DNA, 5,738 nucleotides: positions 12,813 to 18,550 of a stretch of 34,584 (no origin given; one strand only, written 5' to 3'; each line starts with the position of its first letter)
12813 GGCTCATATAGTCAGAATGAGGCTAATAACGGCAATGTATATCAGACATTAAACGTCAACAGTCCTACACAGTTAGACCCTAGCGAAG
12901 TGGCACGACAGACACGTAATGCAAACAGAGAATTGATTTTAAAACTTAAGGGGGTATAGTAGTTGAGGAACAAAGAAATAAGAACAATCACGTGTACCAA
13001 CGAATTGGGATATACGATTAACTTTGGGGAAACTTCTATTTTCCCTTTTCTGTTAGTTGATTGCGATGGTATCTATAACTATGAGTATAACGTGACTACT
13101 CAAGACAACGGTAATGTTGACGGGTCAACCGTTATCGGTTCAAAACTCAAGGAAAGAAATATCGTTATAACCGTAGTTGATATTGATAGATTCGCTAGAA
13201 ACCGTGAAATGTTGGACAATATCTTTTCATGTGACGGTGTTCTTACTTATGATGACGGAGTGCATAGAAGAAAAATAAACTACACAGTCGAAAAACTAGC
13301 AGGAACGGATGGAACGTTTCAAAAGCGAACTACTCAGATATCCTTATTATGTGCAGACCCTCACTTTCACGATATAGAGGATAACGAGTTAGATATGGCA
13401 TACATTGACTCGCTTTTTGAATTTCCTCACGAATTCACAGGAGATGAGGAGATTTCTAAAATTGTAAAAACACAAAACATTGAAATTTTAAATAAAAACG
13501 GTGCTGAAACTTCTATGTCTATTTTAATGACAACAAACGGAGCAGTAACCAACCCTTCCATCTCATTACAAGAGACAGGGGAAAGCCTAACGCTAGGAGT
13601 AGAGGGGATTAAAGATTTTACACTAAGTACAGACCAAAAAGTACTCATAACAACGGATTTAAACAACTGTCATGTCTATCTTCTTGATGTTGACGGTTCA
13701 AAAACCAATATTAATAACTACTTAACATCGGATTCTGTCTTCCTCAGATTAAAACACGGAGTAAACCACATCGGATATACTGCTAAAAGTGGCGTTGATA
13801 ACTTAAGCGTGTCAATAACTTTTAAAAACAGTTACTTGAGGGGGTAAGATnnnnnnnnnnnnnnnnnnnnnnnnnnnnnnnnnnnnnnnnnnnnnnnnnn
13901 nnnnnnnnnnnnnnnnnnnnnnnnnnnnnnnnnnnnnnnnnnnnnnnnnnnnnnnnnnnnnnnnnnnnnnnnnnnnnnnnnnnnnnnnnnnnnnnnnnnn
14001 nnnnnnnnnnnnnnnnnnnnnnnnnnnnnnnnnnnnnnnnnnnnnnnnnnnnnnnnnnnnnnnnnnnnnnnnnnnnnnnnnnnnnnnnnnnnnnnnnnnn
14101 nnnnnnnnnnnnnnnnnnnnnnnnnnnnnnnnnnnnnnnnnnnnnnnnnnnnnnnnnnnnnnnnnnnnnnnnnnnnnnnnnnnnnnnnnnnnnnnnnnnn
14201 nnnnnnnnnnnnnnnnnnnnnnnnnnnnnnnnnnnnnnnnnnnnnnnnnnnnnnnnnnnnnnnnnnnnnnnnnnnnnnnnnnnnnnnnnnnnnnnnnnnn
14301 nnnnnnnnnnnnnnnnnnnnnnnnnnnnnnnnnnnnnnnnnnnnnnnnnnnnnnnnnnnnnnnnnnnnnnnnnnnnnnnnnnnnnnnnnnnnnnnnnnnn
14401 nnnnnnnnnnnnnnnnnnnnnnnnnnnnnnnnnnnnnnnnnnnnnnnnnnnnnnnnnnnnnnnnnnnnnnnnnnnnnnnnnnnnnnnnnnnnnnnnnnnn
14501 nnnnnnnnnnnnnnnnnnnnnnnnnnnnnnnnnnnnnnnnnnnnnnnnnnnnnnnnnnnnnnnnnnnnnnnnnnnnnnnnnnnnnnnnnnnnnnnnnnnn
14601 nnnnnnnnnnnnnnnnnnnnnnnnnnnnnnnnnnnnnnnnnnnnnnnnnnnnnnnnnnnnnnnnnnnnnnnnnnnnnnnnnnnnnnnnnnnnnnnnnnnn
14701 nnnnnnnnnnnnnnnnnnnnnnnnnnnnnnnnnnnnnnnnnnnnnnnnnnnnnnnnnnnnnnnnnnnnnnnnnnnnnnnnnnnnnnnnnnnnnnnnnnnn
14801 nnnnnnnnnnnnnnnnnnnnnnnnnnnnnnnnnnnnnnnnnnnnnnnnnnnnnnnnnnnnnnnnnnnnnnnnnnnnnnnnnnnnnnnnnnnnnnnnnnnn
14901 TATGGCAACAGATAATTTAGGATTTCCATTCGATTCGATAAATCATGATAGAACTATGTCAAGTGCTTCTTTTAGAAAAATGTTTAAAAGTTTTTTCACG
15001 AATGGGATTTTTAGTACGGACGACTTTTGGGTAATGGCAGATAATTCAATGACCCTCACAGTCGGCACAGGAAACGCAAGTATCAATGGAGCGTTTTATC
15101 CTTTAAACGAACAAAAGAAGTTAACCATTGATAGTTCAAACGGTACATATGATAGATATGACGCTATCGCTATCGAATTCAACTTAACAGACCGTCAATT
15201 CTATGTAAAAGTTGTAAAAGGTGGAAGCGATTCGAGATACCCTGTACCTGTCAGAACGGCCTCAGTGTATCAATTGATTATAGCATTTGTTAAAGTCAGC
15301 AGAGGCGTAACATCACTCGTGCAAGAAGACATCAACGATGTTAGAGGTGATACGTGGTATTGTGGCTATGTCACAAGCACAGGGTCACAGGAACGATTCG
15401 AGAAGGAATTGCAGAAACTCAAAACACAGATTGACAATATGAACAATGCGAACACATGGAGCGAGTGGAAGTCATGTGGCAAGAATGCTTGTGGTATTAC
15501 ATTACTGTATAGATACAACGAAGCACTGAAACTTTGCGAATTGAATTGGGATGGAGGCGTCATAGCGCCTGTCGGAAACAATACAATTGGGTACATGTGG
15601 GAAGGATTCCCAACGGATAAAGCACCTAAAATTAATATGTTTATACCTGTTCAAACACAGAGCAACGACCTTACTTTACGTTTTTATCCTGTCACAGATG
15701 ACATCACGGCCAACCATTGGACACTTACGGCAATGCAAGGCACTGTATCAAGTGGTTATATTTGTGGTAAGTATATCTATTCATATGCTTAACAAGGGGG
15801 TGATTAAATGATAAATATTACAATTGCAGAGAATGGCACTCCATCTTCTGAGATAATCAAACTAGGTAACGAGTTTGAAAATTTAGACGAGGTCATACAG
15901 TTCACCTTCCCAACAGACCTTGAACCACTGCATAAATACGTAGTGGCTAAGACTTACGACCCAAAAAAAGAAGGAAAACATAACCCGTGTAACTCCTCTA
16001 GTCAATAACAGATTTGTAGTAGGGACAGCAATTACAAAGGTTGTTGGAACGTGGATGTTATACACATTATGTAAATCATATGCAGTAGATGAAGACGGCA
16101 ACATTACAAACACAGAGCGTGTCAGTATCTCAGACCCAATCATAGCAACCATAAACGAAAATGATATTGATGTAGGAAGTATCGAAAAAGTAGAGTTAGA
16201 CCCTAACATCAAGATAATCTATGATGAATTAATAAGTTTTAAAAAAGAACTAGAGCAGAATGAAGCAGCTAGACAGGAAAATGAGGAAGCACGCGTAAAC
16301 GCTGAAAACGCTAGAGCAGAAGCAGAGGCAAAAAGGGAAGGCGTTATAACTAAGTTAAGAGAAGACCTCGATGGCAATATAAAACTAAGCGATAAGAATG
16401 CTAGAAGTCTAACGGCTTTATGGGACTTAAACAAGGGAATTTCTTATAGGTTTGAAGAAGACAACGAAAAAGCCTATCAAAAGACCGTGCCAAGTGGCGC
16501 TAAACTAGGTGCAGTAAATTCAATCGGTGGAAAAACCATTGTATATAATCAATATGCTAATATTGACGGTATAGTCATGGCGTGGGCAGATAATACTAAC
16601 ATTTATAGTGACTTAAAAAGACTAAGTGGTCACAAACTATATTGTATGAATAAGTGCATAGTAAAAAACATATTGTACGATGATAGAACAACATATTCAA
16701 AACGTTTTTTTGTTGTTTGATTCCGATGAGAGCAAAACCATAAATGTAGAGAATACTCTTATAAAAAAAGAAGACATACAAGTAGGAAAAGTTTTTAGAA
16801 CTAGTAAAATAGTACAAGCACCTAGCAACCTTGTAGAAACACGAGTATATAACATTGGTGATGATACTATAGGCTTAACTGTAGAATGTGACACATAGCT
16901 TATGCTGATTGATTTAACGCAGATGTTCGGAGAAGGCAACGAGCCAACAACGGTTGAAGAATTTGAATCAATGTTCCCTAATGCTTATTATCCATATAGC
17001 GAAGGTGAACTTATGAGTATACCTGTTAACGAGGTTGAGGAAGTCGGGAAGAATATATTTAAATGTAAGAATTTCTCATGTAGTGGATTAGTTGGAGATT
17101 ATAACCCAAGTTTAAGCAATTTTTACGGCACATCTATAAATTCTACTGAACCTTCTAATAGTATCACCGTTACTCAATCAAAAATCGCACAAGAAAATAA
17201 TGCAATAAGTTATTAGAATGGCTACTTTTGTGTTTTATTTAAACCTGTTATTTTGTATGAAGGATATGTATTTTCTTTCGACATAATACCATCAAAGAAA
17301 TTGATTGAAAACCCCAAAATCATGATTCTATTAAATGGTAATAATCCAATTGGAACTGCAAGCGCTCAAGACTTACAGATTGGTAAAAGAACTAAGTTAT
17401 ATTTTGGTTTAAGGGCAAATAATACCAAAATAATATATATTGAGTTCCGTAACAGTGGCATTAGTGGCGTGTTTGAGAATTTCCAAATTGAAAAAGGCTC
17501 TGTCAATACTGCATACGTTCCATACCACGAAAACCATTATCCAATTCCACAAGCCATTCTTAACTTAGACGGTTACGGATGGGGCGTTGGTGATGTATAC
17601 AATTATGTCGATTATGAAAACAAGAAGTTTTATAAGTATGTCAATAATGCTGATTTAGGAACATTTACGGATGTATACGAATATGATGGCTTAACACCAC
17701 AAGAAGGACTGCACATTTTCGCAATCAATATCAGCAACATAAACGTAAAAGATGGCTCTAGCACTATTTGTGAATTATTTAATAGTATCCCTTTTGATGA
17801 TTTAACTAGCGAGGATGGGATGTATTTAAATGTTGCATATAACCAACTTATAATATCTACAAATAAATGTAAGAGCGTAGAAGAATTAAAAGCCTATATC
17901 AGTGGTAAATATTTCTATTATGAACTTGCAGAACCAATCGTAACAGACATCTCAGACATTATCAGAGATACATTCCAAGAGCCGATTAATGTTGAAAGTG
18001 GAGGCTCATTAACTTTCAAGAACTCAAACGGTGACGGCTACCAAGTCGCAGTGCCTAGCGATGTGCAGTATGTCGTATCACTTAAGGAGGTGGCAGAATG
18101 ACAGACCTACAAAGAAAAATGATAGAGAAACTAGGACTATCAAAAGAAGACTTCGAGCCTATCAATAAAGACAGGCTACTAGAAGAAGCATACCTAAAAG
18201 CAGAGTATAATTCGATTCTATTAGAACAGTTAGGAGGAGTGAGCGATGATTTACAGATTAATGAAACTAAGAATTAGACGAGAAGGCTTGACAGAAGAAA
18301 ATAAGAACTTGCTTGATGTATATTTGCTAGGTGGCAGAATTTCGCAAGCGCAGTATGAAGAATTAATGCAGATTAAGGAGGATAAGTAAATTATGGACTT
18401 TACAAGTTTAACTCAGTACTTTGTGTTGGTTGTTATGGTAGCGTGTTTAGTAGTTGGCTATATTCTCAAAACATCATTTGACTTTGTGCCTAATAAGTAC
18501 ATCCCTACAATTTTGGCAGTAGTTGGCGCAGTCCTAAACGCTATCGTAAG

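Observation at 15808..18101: Tail-fibre gene broken by two +1 frame changes at 7-nt homopolymers and two in-frame TAG codons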

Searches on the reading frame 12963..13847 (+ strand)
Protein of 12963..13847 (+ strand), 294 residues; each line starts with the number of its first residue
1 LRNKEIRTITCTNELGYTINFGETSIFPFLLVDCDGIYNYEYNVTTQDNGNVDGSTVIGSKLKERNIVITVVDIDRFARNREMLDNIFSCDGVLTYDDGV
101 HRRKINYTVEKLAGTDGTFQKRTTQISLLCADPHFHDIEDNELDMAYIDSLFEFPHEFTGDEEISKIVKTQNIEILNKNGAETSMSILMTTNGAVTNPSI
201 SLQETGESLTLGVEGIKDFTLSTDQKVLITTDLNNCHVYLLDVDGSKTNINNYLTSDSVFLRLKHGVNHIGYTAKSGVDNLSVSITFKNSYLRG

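Call 29: search_protein_families(library=pfam, max_evalue=0.01, proteins=[window:12963-13847:+])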
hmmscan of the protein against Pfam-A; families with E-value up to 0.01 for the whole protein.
window:12963-13847:+ (294 aa): 2 families
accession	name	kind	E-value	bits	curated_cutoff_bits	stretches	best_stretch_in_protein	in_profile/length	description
PF05709.17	Sipho_tail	-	2.1e-06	28.4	24.2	1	25-108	13-97/118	Phage tail protein RIFT-related domain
PF22768.1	SPP1_Dit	-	8.4e-06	26.4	25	1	181-291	4-97/97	Siphovirus-type tail component, C-terminal domain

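Call 30: search_protein_families(library=phrogs, max_evalue=0.001, proteins=[window:12963-13847:+])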
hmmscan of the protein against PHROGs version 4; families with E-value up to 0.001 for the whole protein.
window:12963-13847:+ (294 aa): 2 families
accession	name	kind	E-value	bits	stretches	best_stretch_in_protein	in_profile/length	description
phrog_33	-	tail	4.9e-18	66.5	1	22-292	43-278/651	distal tail protein Dit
phrog_36410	-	unknown function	4e-15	57.1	1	169-292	6-123/125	-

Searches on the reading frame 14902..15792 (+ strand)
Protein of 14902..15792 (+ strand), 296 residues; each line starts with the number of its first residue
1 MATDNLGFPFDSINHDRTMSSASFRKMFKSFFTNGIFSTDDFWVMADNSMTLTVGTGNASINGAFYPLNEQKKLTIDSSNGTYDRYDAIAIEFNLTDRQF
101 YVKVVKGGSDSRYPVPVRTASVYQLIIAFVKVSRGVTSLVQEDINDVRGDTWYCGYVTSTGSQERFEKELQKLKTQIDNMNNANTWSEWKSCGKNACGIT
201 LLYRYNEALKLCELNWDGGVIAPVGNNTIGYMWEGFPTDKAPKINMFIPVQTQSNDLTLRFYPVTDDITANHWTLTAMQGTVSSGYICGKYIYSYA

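Call 29: search_protein_families(library=pfam, max_evalue=0.01, proteins=[window:14902-15792:+])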
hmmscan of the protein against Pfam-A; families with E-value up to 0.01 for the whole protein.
window:14902-15792:+ (296 aa): 0 families

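Call 30: search_protein_families(library=phrogs, max_evalue=0.001, proteins=[window:14902-15792:+])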
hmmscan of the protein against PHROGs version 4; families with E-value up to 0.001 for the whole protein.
window:14902-15792:+ (296 aa): 10 families
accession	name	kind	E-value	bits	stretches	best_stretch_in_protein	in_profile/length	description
phrog_9534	-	head and packaging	1.6e-54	186.6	1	6-188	3-188/303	head protein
phrog_1220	-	head and packaging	3.4e-39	136.5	1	8-178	11-185/574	head protein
phrog_27282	-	unknown function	4.6e-23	82.9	1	10-160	8-165/445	-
phrog_35103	-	unknown function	1.2e-21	77.5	1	8-163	5-165/916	-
phrog_5339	-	head and packaging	2.7e-20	73.3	1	8-196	9-202/633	virion structural protein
phrog_18805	-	unknown function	2.1e-17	64.1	1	7-182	6-186/457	-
phrog_13571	-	head and packaging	4e-07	30.6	1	37-147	31-148/356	virion structural protein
phrog_17342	-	unknown function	1.3e-05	25.6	1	44-148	46-157/326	-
phrog_20556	-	tail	0.00011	22.4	1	24-148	20-139/528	baseplate protein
phrog_13141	-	unknown function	0.00087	19.6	0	48-112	47-117/297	-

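Call 56: find_homologous_proteins(query=window:14902-15792:+)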
Query window:14902-15792:+ (296 aa): 222 proteins with E <= 0.001 among 514 candidates; the best 120 are listed.
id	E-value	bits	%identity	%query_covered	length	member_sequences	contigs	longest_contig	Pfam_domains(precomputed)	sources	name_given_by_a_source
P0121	2.8e-186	636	91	100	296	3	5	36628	-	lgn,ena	-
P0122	1.6e-183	627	90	100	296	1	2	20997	-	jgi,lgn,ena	jgi:hypothetical protein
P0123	3.8e-183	625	90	100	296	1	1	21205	-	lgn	-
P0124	6.1e-183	625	88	100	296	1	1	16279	-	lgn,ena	-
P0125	7.4e-183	624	89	100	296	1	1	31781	-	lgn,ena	-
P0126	1.7e-180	617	89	100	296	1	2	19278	-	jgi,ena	jgi:hypothetical protein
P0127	4.0e-180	615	89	100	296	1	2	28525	-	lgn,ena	-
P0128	2.3e-179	613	89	100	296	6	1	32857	-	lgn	-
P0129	2.6e-179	613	87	100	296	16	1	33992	-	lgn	-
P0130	2.2e-177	607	87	100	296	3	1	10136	-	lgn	-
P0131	3.5e-176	603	86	100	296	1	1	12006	-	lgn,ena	-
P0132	5.1e-176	602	86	100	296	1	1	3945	-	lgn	-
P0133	2.1e-175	600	86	100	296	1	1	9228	-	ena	-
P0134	2.4e-175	600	87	100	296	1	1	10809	-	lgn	-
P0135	8.8e-175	598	86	100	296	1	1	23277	-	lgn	-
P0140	1.2e-160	552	80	100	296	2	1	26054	-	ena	-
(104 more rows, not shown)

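Call 57: find_encoding_contigs(protein=P0121, flank=6000, max_places=6)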
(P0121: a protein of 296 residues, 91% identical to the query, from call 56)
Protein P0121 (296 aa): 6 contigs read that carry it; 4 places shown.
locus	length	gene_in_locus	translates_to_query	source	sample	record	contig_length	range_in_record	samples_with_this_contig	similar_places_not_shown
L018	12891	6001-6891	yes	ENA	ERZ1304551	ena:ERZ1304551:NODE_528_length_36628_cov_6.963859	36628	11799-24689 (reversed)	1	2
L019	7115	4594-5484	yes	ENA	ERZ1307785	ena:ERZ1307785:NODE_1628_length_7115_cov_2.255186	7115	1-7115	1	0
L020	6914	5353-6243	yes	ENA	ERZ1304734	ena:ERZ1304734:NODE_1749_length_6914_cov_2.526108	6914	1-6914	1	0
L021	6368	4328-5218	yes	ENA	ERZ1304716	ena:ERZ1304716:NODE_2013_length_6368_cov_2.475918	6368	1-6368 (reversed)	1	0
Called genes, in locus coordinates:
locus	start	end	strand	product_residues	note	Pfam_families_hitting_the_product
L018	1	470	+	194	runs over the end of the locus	PF25681:Phage_TTP_17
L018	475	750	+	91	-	-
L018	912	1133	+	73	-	PF17318:DUF5361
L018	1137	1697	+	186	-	-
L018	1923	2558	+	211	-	PF07463:NUMOD4, PF13392:HNH_3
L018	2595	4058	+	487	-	PF04513:Baculo_PEP_C (faint)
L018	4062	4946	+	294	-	PF22768:SPP1_Dit (faint)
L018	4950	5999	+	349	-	PF14594:Sipho_Gp37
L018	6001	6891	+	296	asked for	-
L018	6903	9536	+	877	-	-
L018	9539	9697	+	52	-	-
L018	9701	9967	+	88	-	PF06946:Phage_holin_5_1, PF16079:Phage_holin_5_2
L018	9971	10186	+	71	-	-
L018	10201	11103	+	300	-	PF01510:Amidase_2, PF09374:PG_binding_3 (faint), PF01471:PG_binding_1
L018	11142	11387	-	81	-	-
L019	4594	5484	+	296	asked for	-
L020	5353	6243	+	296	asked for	-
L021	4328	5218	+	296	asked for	-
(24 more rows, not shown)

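Call 58: find_encoding_contigs(protein=P0129, flank=6000, max_places=4)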
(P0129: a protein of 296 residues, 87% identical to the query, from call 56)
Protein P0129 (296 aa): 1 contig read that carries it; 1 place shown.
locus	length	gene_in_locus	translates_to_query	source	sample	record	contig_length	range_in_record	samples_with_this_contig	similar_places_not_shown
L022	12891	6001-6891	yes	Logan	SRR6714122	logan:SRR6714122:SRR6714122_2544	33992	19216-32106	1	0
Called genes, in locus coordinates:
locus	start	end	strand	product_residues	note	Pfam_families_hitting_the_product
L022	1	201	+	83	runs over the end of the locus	-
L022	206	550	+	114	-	-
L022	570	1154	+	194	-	PF25681:Phage_TTP_17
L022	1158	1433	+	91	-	-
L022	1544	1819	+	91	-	PF17318:DUF5361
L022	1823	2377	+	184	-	-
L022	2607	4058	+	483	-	PF04513:Baculo_PEP_C (faint), PF27499:CsmB (faint)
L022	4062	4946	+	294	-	-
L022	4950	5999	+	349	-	PF14594:Sipho_Gp37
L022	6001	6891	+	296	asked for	-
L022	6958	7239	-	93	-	-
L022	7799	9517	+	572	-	-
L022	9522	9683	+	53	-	-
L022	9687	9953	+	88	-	PF06946:Phage_holin_5_1, PF16079:Phage_holin_5_2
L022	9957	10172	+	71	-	-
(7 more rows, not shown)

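Call 59: find_encoding_contigs(protein=P0128, flank=6000, max_places=4)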
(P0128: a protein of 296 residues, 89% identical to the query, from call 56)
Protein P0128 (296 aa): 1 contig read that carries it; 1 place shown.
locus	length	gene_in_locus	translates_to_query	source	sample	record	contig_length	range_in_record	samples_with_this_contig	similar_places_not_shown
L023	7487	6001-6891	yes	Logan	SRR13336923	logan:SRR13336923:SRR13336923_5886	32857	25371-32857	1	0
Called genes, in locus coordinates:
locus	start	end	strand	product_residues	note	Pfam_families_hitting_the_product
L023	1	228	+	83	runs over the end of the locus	-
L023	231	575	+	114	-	-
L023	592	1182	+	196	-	PF25681:Phage_TTP_17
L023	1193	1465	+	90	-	-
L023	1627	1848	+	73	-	PF17318:DUF5361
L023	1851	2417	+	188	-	-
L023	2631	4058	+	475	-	-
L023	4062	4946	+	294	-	-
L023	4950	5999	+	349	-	PF14594:Sipho_Gp37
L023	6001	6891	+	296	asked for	-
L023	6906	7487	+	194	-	?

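Call 63: find_encoding_contigs(protein=P0125, flank=6000, max_places=3)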
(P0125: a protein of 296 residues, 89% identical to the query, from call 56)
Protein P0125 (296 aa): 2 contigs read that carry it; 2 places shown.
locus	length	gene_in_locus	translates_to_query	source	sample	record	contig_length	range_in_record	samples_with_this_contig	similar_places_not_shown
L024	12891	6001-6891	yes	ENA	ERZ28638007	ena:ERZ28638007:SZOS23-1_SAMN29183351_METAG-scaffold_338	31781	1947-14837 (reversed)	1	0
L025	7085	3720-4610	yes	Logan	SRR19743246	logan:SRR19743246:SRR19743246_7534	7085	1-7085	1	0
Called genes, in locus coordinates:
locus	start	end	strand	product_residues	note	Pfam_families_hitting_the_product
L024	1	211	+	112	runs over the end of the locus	-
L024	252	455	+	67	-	-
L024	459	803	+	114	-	-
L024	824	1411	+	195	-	PF25681:Phage_TTP_17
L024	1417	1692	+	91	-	-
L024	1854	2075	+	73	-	PF17318:DUF5361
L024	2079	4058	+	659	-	-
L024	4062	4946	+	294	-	PF22768:SPP1_Dit (faint)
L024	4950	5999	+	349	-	PF14594:Sipho_Gp37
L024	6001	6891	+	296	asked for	-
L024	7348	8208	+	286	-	-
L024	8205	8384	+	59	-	-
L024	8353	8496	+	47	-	-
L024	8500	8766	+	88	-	PF06946:Phage_holin_5_1, PF16079:Phage_holin_5_2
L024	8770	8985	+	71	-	-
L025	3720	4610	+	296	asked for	-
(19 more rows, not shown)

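Call 64: find_encoding_contigs(protein=P0140, flank=6000, max_places=3)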
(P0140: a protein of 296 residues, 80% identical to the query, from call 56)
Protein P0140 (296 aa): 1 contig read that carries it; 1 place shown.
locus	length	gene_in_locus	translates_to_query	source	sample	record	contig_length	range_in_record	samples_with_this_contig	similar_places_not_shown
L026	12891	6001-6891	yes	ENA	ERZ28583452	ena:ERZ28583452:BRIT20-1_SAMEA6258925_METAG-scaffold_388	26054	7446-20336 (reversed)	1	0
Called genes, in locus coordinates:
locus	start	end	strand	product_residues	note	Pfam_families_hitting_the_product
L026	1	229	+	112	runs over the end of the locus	-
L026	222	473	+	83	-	-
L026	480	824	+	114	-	-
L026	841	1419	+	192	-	PF25681:Phage_TTP_17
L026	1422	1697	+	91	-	-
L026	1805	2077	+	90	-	PF17318:DUF5361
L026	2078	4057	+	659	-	-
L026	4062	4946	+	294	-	PF22768:SPP1_Dit (weak)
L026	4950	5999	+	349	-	PF14594:Sipho_Gp37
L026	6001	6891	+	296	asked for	-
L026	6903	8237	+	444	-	-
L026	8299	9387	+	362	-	-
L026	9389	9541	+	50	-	-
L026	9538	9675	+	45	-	-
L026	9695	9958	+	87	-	PF06946:Phage_holin_5_1, PF16079:Phage_holin_5_2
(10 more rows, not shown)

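Call 77: predict_structure(alignment_id=A2)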
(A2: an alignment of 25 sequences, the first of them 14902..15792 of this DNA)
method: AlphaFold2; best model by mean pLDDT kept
length: 296 residues; sequences in the alignment: 25
mean_pLDDT: 72.9   pTM: 0.44
mean pLDDT of the five models: 72.9, 66.9, 65.6, 65.2, 64.3
residues with pLDDT >= 90: 82; 70-90: 106; 50-70: 45; < 50: 63
segments of 3 or more residues with pLDDT < 50: 1-18, 20-23, 29-38, 58-68, 145-162
pLDDT, mean of each block of 10 residues (from residue 1): 41 45 48 47 72 61 39 76 78 64 77 70 72 80 47 35 59 84 92 95 95 96 89 92 92 87 86 91 91 94
secondary structure, 60 per line:
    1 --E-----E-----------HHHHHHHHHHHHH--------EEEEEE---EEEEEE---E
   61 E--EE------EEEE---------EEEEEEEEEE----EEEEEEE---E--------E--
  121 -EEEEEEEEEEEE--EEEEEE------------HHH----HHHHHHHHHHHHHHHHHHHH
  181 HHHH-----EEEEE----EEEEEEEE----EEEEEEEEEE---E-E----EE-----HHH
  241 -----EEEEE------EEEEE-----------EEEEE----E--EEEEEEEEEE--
elements in order: H21-33 E42-47 E51-56 E72-75 E85-94 E99-105 E122-133 E136-141 H161-184 E190-194 E199-206 E211-220 E246-250 E257-261 E273-277 E285-294

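Call 80: fold_search(model_id=the predicted structure, library=pdb)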
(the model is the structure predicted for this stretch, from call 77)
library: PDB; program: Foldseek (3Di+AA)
matches with E <= 10: 486; with E <= 0.001: 20
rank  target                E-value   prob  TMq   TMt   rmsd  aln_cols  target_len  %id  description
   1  2bsd_A                7.9e-06  1.00  0.27  0.31  19.5       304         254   11  Structure of Lactococcal Bacteriophage p2 Receptor Binding Protein (released 2005-11-02)
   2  2x53_A                7.9e-06  1.00  0.27  0.30  19.3       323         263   10  Structure of the phage p2 baseplate in its activated conformation with Sr (released 2010-02-16)
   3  2wzp_A                1.1e-05  1.00  0.27  0.29  20.2       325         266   11  Structures of Lactococcal Phage p2 Baseplate Shed Light on a Novel Mechanism of Host Attachment and Activation in Siph (released 2010-02-16)
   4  1zru_A                2.0e-05  1.00  0.27  0.32  19.6       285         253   10  structure of the lactophage p2 receptor binding protein in complex with glycerol (released 2006-03-28)
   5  2f0c_B                2.5e-05  1.00  0.27  0.50   3.7       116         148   16  Structure of the Receptor Binding Protein (ORF49, bbp) from lactophage tp901-1 (released 2006-03-28)
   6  3hg0_C                3.7e-05  1.00  0.29  0.60   3.0       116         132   16  Crystal structure of a DARPin in complex with ORF49 from Lactococcal phage TP901-1 (released 2009-09-08)
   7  4ios_A                3.9e-05  1.00  0.29  0.77   2.8       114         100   16  Structure of phage TP901-1 RBP (ORF49) in complex with nanobody 11. (released 2013-03-20)
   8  2f0c_A                3.9e-05  1.00  0.29  0.55   3.0       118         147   15  Structure of the Receptor Binding Protein (ORF49, bbp) from lactophage tp901-1 (released 2006-03-28)
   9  1zru_B                4.1e-05  1.00  0.27  0.31  19.7       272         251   11  structure of the lactophage p2 receptor binding protein in complex with glycerol (released 2006-03-28)
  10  3hg0_A                4.4e-05  1.00  0.27  0.53   3.5       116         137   16  Crystal structure of a DARPin in complex with ORF49 from Lactococcal phage TP901-1 (released 2009-09-08)
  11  4v96_Bd               4.6e-05  1.00  0.28  0.48   3.2       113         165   17  The structure of a 1.8 MDa viral genome injection device suggests alternative infection mechanisms (released 2014-07-09)
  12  3hg0_B                6.6e-05  1.00  0.27  0.57   3.2       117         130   16  Crystal structure of a DARPin in complex with ORF49 from Lactococcal phage TP901-1 (released 2009-09-08)
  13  4hep_A                6.9e-05  1.00  0.28  0.49   3.2       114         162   17  Complex of lactococcal phage TP901-1 with a llama vHH (vHH17) binder (nanobody) (released 2013-03-20)
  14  3ejc                  6.9e-05  1.00  0.28  0.47   3.8       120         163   16  Full length Receptor Binding Protein from Lactococcal phage TP901-1 (released 2009-10-06)
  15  4v96_BA               7.7e-05  1.00  0.27  0.47   3.5       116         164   16  The structure of a 1.8 MDa viral genome injection device suggests alternative infection mechanisms (released 2014-07-09)
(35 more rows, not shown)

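Call 83: search_solved_structures(query=A2, max_evalue=1)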
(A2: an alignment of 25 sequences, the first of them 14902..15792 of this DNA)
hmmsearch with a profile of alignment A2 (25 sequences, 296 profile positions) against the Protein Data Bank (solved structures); distinct sequences matched with E-value up to 1: 2.
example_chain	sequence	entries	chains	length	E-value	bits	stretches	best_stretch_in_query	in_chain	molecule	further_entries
4hr1_A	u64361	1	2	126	0.47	12.8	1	143-207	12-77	Putative uncharacterized protein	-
6qrz_A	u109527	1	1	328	0.75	12.1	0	209-238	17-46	Ribonucleoside-diphosphate reductase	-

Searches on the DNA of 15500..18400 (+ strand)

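Call 6: search_dna_similar(query=window:15500-18400:+, collection=phages, mode=near, max_rows=30)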
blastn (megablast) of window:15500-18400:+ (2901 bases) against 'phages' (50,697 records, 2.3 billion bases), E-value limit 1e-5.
No match.
